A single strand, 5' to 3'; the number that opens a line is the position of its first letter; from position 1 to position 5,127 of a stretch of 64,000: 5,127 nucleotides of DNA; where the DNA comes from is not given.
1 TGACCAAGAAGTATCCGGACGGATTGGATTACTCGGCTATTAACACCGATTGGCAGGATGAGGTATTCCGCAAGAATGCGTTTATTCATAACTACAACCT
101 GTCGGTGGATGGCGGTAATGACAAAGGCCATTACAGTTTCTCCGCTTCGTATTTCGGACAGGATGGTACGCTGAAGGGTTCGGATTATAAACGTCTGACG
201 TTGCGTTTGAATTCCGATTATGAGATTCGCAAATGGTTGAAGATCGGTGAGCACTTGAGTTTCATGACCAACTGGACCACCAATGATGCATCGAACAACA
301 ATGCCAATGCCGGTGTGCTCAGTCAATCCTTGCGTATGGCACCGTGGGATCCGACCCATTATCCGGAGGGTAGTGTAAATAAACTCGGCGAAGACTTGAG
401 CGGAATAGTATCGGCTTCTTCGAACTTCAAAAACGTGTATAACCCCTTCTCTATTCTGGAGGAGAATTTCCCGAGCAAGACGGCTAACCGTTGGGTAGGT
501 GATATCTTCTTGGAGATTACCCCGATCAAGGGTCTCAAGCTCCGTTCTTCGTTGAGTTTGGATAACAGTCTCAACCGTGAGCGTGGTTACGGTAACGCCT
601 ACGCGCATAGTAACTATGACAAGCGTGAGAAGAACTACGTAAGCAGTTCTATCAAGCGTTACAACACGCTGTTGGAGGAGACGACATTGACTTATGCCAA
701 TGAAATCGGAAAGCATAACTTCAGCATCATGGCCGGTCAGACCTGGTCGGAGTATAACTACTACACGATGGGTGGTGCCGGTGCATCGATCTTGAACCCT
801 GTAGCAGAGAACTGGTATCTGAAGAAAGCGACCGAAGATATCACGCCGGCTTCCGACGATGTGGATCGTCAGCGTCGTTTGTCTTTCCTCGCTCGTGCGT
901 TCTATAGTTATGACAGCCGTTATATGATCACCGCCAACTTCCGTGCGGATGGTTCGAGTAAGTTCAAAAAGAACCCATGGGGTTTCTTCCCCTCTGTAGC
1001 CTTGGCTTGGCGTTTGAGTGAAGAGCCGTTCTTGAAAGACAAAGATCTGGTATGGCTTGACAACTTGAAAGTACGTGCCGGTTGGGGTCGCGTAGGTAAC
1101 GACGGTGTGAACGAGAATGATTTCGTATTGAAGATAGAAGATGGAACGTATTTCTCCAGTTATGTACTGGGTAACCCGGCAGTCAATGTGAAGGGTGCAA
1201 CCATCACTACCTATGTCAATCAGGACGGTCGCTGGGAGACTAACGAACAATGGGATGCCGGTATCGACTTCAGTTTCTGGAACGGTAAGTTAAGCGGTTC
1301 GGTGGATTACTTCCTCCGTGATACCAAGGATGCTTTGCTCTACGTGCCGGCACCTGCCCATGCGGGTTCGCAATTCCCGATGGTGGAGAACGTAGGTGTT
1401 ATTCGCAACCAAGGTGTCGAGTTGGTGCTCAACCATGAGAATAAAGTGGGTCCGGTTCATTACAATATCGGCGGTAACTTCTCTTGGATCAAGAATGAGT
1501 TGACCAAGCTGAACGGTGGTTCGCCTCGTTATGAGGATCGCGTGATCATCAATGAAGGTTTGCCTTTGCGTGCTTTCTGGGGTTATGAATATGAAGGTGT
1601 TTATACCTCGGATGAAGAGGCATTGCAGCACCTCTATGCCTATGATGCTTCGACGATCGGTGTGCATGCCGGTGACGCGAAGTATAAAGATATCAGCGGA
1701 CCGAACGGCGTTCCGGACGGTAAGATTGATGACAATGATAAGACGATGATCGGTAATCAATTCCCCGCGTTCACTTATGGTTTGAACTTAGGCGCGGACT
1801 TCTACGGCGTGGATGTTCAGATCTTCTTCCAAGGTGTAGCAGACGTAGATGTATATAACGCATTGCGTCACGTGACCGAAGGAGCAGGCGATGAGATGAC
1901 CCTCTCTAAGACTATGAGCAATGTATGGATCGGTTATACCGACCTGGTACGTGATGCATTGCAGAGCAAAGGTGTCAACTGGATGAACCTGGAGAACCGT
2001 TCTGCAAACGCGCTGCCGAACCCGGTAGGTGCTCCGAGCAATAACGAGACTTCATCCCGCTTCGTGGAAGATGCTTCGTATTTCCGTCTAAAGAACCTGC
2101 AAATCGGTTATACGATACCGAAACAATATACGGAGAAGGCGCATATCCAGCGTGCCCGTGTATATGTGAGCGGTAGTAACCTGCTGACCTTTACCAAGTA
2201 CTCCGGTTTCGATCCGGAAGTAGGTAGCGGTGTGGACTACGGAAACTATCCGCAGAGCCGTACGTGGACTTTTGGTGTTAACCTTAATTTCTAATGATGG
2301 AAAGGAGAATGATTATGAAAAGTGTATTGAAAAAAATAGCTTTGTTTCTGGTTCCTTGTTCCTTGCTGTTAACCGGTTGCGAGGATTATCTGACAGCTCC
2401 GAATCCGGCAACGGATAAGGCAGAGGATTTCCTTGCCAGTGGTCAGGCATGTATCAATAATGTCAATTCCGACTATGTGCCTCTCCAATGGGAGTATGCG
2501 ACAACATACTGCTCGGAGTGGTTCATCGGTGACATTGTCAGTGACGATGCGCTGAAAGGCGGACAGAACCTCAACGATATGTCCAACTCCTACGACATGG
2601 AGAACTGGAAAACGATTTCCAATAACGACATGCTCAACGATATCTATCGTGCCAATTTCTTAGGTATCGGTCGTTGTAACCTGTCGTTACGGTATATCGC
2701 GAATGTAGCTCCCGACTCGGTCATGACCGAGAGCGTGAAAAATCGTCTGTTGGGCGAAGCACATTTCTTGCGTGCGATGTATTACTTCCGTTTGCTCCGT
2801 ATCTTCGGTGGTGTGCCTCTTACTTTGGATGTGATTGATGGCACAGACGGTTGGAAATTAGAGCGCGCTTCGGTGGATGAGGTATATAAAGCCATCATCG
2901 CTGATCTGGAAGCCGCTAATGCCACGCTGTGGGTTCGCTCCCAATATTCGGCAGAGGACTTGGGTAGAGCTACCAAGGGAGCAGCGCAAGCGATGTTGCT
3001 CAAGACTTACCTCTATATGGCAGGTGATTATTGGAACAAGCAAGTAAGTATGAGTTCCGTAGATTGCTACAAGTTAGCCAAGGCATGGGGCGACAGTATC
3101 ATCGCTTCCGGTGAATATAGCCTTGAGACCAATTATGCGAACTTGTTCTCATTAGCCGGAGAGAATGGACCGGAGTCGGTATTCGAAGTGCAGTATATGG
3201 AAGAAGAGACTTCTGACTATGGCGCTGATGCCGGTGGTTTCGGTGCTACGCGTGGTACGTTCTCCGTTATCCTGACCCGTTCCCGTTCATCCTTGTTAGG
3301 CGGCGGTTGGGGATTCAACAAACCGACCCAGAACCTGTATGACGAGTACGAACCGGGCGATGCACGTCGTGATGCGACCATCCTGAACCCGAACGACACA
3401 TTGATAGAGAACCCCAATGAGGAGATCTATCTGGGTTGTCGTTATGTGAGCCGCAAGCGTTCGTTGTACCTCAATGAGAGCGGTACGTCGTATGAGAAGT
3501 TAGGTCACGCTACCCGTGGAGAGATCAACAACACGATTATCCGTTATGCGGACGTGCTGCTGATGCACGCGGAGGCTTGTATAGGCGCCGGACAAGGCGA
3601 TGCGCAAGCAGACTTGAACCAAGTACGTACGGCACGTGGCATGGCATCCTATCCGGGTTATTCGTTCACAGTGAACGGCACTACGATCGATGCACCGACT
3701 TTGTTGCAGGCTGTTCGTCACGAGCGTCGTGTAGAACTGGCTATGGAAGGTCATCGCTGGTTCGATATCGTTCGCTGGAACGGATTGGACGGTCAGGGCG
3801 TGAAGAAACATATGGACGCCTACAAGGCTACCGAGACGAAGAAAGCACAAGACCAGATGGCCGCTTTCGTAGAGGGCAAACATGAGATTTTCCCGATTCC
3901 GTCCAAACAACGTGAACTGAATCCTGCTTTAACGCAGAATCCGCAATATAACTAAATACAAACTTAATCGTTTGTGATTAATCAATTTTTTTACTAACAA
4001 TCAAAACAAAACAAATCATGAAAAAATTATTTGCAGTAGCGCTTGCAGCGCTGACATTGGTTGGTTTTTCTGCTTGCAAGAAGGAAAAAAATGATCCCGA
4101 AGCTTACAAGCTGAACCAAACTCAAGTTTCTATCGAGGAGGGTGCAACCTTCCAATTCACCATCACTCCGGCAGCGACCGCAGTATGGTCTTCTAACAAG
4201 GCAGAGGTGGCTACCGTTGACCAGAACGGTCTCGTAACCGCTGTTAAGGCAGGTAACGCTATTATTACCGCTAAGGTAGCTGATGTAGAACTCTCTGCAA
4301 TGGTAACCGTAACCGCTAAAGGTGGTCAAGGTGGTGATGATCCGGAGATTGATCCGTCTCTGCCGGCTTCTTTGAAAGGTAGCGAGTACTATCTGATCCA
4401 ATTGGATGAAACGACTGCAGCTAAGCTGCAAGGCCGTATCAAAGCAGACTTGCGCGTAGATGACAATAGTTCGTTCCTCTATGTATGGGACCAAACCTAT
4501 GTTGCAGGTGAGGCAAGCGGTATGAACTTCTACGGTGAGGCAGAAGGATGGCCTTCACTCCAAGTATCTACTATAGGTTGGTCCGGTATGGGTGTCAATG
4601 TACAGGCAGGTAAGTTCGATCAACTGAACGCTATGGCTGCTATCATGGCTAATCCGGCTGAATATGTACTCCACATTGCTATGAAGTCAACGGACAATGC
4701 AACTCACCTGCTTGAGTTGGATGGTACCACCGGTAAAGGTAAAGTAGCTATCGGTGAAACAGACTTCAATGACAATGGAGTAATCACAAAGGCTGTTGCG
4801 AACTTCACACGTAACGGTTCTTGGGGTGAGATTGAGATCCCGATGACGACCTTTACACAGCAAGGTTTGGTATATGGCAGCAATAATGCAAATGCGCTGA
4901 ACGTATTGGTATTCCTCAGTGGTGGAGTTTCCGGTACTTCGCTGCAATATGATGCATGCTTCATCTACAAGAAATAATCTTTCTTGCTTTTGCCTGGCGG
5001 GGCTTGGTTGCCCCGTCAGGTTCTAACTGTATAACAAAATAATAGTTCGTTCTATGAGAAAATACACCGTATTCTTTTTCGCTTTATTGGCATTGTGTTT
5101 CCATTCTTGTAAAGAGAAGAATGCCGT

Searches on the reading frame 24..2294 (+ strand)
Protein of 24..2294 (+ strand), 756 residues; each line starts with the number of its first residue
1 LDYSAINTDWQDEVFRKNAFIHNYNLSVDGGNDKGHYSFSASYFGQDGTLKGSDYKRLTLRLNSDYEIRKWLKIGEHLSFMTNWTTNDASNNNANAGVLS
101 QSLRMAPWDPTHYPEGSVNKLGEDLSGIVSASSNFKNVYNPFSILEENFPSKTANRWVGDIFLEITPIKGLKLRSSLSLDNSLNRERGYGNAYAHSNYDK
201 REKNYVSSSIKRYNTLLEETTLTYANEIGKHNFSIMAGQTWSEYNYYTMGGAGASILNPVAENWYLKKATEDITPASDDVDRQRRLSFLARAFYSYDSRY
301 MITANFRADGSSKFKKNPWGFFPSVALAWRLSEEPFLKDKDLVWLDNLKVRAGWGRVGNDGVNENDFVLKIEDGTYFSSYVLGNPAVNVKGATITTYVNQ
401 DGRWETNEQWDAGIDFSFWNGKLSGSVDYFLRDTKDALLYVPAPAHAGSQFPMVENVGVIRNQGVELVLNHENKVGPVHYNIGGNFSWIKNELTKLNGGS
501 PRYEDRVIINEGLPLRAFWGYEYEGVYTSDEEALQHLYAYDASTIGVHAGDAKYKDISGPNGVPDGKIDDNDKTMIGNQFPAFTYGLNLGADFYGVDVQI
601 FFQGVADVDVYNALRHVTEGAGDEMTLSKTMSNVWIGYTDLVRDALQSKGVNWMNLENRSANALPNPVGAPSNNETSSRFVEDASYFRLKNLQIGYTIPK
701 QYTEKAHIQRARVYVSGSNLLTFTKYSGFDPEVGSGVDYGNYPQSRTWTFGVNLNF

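Call 74: search_protein_families(library=pfam, proteins=[window:24-2294:+])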
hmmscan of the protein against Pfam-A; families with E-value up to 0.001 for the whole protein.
window:24-2294:+ (756 aa): 1 family
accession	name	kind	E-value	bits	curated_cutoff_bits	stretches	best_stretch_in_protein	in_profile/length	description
PF00593.30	TonB_dep_Rec_b-barrel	-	1.3e-20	75.2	27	1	170-494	102-353/436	TonB dependent receptor-like, beta-barrel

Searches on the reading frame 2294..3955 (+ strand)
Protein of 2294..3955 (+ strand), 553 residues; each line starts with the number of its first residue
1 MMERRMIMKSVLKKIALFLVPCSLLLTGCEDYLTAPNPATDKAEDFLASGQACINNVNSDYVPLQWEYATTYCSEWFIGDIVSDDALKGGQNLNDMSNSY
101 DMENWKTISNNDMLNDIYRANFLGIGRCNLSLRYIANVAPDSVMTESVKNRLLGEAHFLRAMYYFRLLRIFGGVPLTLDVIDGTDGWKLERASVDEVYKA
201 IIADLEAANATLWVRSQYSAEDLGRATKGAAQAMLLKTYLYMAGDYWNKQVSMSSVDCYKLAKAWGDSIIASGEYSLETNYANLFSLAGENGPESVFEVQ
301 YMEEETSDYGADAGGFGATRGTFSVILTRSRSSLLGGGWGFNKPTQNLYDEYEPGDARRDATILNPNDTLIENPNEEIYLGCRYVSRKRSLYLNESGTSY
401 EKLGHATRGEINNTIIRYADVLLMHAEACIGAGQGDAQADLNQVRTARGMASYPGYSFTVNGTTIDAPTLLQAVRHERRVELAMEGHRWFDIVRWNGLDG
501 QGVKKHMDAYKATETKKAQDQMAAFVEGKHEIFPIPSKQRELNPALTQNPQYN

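Call 74: search_protein_families(library=pfam, proteins=[window:2294-3955:+])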
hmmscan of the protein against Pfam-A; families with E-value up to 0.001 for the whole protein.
window:2294-3955:+ (553 aa): 3 families
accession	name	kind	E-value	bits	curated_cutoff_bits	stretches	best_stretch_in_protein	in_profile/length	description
PF07980.17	SusD_RagB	-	5.2e-40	138.4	23.1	1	293-552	1-297/297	SusD family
PF14322.12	SusD-like_3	-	6.9e-23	82.3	27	1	47-240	15-191/191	Starch-binding associating with outer membrane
PF12771.13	SusD-like_2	-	0.00022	20.7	27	0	145-222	84-161/415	Starch-binding associating with outer membrane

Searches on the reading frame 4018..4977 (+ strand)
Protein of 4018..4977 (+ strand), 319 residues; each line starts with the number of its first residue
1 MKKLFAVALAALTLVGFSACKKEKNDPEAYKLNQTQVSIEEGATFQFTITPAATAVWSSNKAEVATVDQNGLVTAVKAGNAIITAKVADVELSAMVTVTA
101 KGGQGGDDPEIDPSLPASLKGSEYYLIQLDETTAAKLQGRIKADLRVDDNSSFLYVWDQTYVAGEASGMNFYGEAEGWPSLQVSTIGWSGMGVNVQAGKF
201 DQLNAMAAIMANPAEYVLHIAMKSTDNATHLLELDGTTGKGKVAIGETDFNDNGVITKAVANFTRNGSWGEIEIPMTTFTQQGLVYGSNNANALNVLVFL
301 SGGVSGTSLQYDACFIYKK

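Call 74: search_protein_families(library=pfam, proteins=[window:4018-4977:+])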
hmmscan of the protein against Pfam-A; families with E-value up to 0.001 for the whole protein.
window:4018-4977:+ (319 aa): 2 families
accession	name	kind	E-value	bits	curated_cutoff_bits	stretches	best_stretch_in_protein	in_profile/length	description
PF22359.2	Big-like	-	3.6e-09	37.2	27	1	55-100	3-48/48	Bacterial Ig-like domain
PF02368.24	Big_2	-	4.4e-09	36.6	22.8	1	32-98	7-79/79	Bacterial Ig-like domain (group 2)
